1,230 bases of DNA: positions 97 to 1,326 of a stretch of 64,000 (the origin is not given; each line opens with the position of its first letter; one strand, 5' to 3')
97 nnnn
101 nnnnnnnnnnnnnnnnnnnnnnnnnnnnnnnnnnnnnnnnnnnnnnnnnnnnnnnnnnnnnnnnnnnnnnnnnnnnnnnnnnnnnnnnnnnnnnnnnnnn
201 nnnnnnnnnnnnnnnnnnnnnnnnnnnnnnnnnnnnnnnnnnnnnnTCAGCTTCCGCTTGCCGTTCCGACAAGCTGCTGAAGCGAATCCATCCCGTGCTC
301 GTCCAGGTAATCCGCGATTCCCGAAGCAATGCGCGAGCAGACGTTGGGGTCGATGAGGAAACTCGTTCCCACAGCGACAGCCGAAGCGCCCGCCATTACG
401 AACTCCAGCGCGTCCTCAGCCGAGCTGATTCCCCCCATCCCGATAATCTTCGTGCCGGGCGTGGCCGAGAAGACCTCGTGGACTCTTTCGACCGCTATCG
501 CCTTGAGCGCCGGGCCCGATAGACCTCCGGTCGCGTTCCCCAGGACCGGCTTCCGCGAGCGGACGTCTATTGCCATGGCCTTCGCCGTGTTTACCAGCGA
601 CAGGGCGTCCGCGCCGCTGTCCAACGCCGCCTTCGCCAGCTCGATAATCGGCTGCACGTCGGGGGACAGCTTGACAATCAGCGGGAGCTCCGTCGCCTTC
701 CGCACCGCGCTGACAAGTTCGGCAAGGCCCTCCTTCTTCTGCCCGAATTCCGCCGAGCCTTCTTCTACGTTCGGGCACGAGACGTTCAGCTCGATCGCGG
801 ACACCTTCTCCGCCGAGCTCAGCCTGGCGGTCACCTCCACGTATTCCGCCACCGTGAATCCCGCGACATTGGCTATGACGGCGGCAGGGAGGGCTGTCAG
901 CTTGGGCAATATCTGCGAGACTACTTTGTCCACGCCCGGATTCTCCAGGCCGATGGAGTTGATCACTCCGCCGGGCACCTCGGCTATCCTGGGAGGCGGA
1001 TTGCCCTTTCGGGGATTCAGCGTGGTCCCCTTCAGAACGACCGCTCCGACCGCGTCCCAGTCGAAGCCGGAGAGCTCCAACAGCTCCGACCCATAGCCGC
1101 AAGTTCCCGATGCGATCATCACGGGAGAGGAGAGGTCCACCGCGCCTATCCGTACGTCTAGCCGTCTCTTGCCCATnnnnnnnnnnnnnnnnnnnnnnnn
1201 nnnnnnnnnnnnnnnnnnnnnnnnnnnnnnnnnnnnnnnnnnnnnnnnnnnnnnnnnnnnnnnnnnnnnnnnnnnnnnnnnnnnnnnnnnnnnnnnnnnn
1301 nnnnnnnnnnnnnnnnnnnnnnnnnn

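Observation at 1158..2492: In-frame fusion of an anti-sigma-factor-type serine kinase (HATPase_c) domain to PyrK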

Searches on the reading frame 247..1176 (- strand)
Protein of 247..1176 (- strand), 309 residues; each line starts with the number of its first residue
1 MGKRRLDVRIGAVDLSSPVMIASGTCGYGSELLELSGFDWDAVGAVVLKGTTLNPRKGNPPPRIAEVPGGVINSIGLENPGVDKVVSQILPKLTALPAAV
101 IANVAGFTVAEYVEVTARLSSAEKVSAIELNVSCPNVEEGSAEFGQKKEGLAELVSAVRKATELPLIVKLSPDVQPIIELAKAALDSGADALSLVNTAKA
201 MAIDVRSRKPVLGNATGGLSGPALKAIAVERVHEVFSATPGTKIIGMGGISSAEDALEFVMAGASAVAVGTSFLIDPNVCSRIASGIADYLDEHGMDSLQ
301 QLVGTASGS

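Call 25: search_protein_families(library=pfam, proteins=[window:247-1176:-], max_evalue=0.001)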
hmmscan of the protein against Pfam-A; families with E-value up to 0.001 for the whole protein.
window:247-1176:- (309 aa): 3 families
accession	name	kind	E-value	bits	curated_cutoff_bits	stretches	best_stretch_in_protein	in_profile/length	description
PF01180.27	DHO_dh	-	2.2e-77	260.6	27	1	6-291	2-291/291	Dihydroorotate dehydrogenase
PF01207.24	Dus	-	3e-08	33.6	20.4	1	115-282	70-226/311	Dihydrouridine synthase (Dus)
PF01884.23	PcrB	-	0.00036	20.5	23.9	0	229-272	168-210/226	PcrB family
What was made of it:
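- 247..1176 (-): pyrD, the class-1B dihydroorotate dehydrogenase catalytic subunit. Its start overlaps the end of the fusion ORF by 19 nt. PF01180 at 260 bits (call 25).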

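Call 40: search_protein_families(library=ncbifam, proteins=[window:247-1176:-], max_evalue=0.00001)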
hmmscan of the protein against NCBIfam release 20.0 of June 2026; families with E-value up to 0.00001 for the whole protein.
window:247-1176:- (309 aa): 16 families
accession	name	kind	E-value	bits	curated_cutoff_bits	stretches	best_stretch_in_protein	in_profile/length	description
NF005574.0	PRK07259.1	equivalog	9.8e-115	382.6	269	1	4-306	3-302/304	dihydroorotate dehydrogenase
TIGR01037.2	pyrD_sub1_fam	subfamily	3.1e-99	331.8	270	1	6-306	1-299/300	dihydroorotate dehydrogenase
NF041011.1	dihydoor_dh_Arch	equivalog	1.6e-69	234.2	330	1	8-306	1-287/289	dihydroorotate dehydrogenase PyrD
NF002702.0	PRK02506.1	equivalog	4.4e-42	144.3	301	1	6-304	4-307/313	dihydroorotate oxidase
NF006183.0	PRK08318.1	equivalog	3.3e-38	131.6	335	1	99-307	101-320/422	NAD-dependent dihydropyrimidine dehydrogenase subunit PreA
NF003645.0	PRK05286.1-2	equivalog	5.1e-34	117.7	366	1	4-306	44-354/359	quinone-dependent dihydroorotate dehydrogenase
NF003652.0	PRK05286.2-5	equivalog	1.9e-31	109.6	267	1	4-299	49-352/353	quinone-dependent dihydroorotate dehydrogenase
NF003650.0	PRK05286.2-3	equivalog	6.7e-31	107.6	477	1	4-305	71-387/393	quinone-dependent dihydroorotate dehydrogenase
NF003651.0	PRK05286.2-4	equivalog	2.7e-29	101.9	448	1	5-306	61-375/377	quinone-dependent dihydroorotate dehydrogenase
NF003648.0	PRK05286.2-1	equivalog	8.4e-28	97.3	433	1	6-306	51-355/360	quinone-dependent dihydroorotate dehydrogenase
TIGR01036.1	pyrD_sub2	equivalog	3.7e-26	91.7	200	1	5-306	45-354/356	dihydroorotate dehydrogenase (quinone)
NF003649.0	PRK05286.2-2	equivalog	8.2e-25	87.5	505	1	12-305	56-348/351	quinone-dependent dihydroorotate dehydrogenase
NF005741.0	PRK07565.1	subfamily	4.8e-22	78.5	303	1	95-307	100-307/335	dihydroorotate dehydrogenase-like protein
NF003647.0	PRK05286.1-5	equivalog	7.8e-22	77.6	619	1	42-305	82-352/354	quinone-dependent dihydroorotate dehydrogenase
NF003646.0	PRK05286.1-4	equivalog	1.4e-19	70.1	457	1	12-287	51-336/341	quinone-dependent dihydroorotate dehydrogenase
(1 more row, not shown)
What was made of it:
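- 247..1176 (-): NF005574 at 382.6 bits against a cut-off of 269 (call 40).
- Closest known: PyrK of class-1B dihydroorotate dehydrogenase. Same: All cofactor motifs are present, and the gene is coupled to pyrD (call 40).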
